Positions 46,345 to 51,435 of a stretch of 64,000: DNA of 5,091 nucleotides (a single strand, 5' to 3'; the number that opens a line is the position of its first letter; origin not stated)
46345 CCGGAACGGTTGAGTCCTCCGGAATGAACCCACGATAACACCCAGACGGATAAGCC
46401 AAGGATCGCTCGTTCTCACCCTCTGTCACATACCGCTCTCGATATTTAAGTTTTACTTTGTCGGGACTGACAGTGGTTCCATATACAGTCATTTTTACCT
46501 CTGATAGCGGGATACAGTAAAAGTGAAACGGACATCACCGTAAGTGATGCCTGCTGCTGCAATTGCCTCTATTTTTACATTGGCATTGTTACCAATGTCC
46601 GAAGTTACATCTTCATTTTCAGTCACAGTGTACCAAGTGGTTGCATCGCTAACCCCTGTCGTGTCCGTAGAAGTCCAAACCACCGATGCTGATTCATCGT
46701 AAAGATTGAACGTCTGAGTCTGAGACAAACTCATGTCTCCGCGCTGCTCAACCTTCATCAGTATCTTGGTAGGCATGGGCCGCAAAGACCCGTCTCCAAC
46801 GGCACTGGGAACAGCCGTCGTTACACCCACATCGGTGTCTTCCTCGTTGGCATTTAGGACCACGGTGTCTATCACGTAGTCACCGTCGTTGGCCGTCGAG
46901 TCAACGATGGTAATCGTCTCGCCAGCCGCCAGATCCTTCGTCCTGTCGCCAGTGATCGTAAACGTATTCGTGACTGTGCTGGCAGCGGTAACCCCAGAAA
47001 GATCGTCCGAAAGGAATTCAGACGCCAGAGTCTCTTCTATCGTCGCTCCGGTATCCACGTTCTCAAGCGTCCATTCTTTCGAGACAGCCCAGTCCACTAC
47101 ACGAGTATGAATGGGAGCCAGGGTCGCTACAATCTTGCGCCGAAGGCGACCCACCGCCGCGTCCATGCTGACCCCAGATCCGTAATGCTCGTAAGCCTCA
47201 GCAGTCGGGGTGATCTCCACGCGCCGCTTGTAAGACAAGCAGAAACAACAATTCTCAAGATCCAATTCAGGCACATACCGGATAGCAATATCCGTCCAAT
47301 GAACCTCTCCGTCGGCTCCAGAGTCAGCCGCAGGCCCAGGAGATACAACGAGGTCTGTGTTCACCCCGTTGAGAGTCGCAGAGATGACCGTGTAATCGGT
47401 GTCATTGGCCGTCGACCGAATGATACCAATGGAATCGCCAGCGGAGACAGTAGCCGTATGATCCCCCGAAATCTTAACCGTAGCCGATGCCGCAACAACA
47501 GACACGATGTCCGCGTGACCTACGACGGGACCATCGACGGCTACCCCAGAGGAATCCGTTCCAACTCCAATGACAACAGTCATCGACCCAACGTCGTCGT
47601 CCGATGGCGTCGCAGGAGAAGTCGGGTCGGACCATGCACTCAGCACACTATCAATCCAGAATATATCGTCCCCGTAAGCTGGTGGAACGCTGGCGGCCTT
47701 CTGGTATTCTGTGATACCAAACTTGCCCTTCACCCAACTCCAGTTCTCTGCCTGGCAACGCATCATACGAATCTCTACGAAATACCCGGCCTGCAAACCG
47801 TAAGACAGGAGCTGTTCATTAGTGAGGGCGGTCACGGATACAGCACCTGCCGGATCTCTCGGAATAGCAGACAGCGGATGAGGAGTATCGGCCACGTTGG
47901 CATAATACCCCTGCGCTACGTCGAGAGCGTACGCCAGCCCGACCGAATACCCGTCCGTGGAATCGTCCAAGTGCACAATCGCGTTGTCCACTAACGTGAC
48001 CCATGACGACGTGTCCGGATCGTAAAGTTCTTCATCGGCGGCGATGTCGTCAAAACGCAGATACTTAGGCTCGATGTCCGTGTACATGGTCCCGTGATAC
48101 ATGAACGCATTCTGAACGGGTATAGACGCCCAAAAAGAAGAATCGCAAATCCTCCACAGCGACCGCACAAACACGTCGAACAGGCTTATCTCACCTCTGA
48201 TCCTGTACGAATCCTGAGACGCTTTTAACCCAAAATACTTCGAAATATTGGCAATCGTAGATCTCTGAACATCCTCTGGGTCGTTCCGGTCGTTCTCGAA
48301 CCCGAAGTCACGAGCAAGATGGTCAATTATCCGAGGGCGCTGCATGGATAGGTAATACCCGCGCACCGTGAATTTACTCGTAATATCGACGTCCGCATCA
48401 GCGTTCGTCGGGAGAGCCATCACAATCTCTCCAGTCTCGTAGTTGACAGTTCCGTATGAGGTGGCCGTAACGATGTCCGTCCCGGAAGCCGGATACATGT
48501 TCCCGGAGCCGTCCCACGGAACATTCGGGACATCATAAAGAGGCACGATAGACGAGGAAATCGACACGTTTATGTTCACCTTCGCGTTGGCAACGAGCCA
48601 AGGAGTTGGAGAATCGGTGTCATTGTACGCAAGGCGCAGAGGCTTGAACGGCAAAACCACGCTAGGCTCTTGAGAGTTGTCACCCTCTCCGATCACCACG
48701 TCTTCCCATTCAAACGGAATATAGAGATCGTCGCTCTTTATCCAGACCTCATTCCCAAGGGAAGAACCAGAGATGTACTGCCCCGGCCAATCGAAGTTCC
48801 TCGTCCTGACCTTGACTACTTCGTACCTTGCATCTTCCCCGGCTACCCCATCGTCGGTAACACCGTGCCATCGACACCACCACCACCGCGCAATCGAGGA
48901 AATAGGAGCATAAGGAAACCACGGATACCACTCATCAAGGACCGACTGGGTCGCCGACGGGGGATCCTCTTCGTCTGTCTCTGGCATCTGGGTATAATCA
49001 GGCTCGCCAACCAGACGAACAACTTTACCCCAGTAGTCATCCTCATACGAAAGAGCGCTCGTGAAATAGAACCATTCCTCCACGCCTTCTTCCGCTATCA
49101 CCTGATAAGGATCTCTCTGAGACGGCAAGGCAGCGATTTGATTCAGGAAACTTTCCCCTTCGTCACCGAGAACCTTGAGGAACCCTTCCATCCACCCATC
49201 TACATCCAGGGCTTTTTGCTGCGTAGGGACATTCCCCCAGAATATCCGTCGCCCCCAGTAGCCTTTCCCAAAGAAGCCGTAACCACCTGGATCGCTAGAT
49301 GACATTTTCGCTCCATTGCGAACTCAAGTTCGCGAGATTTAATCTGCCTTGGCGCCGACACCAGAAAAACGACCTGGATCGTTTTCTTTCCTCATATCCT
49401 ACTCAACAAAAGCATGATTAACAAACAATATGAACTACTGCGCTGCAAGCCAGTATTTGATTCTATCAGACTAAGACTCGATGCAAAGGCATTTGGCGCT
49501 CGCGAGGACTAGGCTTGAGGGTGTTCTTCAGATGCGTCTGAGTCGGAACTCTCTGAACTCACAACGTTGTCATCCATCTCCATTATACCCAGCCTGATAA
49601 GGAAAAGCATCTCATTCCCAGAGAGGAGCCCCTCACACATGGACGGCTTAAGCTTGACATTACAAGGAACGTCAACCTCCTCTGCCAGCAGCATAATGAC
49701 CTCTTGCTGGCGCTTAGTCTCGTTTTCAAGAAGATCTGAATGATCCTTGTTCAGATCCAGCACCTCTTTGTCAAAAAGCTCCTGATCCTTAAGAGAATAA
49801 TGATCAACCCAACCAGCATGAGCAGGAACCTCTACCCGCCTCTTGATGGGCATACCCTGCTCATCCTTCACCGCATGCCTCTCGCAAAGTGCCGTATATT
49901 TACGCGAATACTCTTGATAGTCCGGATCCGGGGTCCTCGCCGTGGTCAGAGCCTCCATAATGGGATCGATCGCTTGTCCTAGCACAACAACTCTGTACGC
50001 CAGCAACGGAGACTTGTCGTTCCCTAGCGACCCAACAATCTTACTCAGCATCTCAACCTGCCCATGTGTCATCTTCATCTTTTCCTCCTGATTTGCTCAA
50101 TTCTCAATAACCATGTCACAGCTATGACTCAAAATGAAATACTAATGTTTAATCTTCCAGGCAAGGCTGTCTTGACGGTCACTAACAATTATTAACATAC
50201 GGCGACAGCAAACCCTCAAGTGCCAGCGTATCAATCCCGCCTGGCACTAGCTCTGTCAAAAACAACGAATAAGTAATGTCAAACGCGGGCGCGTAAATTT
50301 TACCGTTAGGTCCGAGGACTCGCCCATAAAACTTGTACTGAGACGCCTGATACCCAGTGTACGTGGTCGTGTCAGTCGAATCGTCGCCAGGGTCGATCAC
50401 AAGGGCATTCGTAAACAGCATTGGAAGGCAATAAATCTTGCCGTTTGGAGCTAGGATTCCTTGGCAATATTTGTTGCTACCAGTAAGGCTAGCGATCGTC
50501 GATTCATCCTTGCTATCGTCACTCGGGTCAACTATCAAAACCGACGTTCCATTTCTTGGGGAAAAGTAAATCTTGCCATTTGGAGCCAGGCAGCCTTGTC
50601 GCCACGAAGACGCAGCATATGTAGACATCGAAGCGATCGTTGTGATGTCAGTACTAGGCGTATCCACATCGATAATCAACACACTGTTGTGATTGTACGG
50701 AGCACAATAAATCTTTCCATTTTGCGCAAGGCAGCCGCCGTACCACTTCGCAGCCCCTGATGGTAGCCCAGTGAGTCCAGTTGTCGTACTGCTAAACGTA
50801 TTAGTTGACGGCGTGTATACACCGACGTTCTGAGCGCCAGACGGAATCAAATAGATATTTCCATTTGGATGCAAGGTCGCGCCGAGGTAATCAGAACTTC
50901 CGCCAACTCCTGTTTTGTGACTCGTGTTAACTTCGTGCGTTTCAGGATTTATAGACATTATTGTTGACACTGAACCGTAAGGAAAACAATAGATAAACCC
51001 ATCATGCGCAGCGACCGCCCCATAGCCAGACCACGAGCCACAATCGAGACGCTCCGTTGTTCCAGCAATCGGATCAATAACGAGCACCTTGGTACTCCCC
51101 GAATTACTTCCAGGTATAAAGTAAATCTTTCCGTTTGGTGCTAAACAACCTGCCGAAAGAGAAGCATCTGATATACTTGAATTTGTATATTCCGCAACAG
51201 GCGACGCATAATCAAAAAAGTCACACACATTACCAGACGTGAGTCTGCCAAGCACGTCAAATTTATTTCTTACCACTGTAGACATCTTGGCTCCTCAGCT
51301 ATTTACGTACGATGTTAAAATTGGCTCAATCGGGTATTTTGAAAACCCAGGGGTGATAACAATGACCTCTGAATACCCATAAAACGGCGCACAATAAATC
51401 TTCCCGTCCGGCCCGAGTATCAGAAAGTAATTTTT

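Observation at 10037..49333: Four palindrome copies sit exactly 12 nt upstream of a start codon, fused to the Shine-Dalgarno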

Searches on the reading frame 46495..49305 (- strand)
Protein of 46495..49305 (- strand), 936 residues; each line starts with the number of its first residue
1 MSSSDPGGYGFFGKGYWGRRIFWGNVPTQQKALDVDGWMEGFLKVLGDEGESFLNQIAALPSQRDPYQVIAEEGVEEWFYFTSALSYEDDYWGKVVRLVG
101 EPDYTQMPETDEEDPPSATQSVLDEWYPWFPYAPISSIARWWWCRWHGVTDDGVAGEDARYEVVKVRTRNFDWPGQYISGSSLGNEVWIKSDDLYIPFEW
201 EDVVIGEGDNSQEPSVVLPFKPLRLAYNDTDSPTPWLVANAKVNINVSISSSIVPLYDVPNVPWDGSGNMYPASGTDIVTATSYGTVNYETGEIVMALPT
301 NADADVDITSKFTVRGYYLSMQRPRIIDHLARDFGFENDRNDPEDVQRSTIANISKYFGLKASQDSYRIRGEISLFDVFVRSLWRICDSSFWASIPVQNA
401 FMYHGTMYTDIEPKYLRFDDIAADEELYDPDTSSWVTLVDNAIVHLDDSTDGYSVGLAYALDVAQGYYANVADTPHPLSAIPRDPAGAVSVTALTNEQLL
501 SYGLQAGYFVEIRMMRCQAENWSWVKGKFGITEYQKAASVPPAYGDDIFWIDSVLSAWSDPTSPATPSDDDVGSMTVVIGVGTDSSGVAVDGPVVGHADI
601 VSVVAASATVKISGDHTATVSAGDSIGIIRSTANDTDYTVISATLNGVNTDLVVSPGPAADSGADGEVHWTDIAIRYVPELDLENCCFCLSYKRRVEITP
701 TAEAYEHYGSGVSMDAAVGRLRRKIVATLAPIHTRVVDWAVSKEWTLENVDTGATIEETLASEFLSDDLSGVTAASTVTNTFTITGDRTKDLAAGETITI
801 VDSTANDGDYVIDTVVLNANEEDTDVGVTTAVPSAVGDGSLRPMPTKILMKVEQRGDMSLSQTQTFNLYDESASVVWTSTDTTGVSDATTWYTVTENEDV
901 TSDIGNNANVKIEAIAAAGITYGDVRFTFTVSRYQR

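Call 7: search_dna_similar(query=window:46495-49305:-, collection=phages, mode=protein, max_rows=25)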
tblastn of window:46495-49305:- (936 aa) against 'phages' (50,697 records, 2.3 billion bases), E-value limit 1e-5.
No match.

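Call 8: search_protein_families(library=phrogs, proteins=[window:46495-49305:-])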
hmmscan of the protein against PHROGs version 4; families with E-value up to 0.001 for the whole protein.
window:46495-49305:- (936 aa): 1 family
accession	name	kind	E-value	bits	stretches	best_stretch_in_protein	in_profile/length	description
phrog_1236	-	head and packaging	0.00081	20.1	0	777-823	47-93/177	head protein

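Call 22: search_protein_families(library=pfam, max_evalue=0.1, proteins=[window:46495-49305:-])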
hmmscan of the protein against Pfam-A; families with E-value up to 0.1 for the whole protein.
window:46495-49305:- (936 aa): 0 families

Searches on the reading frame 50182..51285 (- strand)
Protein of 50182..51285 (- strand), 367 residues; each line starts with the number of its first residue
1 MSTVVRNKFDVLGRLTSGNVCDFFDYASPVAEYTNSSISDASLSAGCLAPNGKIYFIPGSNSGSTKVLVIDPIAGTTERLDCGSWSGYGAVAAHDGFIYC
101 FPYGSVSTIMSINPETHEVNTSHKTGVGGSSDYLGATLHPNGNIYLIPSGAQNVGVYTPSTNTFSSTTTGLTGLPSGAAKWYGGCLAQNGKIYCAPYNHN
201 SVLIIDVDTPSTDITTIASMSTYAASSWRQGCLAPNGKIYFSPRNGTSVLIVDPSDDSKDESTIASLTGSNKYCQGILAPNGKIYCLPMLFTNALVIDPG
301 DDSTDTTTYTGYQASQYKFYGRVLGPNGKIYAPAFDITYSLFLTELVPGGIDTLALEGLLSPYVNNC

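Call 14: search_protein_families(library=phrogs, proteins=[window:50182-51285:-])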
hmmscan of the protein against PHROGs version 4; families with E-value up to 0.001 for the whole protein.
window:50182-51285:- (367 aa): 0 families

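Call 22: search_protein_families(library=pfam, max_evalue=0.1, proteins=[window:50182-51285:-])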
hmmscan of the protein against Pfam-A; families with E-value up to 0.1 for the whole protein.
window:50182-51285:- (367 aa): 4 families
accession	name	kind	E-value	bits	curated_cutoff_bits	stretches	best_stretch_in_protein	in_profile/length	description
PF21959.2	DUF6923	-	1.7e-08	35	27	1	39-159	86-206/234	Repeat of unknown function (DUF6923)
PF16819.11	DUF5074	-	1.2e-05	25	27.2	0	199-308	116-222/353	Domain of unknown function (DUF5074)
PF13964.12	Kelch_6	-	0.0006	20.2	25.3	0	45-79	5-42/50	Kelch motif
PF13416.11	SBP_bac_8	-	0.019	15.2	27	0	167-246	64-134/279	Bacterial extracellular solute-binding protein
